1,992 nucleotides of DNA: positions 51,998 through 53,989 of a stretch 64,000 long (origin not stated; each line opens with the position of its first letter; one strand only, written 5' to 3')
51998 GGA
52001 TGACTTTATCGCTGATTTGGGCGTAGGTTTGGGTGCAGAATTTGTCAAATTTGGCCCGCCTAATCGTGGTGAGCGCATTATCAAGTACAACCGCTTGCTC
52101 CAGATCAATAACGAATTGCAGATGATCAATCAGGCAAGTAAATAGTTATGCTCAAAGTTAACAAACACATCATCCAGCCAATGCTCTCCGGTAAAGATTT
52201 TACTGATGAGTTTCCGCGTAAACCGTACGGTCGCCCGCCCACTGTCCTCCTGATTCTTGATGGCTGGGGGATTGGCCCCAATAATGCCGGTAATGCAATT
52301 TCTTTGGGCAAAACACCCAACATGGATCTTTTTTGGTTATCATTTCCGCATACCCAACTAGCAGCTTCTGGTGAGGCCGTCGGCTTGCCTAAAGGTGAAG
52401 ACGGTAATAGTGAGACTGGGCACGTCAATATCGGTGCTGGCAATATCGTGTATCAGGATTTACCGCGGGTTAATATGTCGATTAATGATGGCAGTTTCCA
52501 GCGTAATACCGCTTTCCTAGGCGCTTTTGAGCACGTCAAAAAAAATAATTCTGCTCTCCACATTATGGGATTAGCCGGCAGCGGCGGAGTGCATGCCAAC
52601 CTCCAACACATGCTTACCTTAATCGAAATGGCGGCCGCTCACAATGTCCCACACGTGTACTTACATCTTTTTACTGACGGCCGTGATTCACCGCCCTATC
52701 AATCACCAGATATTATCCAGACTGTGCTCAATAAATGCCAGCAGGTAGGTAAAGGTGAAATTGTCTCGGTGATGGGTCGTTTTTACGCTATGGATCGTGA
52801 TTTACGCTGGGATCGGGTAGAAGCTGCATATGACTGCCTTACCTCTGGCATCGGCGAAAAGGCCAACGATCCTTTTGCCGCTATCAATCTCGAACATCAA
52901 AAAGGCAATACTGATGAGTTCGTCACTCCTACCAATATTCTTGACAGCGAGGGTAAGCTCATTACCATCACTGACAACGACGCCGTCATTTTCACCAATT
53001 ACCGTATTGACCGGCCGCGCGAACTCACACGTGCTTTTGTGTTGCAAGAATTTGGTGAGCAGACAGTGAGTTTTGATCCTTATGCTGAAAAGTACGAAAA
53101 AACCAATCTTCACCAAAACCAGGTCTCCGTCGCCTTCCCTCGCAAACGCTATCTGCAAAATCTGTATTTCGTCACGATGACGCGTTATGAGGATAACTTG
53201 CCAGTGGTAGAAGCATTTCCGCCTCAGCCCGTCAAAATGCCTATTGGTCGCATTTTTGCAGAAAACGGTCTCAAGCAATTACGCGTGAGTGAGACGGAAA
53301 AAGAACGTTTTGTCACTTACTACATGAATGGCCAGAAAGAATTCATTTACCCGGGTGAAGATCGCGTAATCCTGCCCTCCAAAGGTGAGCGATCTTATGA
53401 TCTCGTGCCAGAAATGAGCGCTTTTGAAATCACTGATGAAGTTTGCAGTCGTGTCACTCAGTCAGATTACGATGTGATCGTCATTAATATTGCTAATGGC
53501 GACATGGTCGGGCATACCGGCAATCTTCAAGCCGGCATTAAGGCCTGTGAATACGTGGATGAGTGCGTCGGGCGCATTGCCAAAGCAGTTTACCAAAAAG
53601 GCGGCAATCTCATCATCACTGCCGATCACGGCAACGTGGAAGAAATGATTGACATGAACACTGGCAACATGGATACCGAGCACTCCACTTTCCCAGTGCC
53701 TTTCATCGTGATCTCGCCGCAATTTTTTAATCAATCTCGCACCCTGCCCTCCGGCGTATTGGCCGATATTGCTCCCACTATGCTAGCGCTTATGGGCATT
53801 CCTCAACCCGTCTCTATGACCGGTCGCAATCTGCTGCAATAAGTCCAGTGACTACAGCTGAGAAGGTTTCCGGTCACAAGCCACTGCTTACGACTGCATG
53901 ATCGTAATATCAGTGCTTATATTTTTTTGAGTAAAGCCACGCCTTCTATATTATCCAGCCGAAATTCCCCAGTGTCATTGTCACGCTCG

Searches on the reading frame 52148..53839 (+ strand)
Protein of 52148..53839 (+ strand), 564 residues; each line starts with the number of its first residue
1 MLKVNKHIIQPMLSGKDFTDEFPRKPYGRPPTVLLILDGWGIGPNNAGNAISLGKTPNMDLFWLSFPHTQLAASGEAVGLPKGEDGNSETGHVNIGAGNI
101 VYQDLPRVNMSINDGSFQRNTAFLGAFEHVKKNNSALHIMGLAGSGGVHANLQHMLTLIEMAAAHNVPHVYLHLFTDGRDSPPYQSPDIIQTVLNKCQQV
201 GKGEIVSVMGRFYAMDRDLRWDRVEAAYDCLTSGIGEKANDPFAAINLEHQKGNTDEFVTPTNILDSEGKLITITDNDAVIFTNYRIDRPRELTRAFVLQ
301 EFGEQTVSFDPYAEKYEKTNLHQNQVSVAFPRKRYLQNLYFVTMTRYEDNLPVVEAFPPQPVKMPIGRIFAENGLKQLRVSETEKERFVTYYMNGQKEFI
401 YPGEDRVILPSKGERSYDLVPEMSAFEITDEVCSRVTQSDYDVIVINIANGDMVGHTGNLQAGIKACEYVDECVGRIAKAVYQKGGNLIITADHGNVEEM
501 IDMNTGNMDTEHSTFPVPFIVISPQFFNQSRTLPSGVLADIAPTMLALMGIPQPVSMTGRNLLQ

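Call 94: search_protein_families(library=ncbifam, proteins=[window:52148-53839:+], max_evalue=1e-10)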
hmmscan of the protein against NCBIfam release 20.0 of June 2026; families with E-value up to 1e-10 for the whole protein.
window:52148-53839:+ (564 aa): 2 families
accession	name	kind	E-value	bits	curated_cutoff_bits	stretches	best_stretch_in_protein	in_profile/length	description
TIGR01307.1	pgm_bpd_ind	equivalog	6.5e-176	585.7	330.65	1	31-563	2-504/504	2,3-bisphosphoglycerate-independent phosphoglycerate mutase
NF003897.0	PRK05434.1-5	equivalog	1.1e-154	515.8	862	2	30-303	6-280/514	2,3-bisphosphoglycerate-independent phosphoglycerate mutase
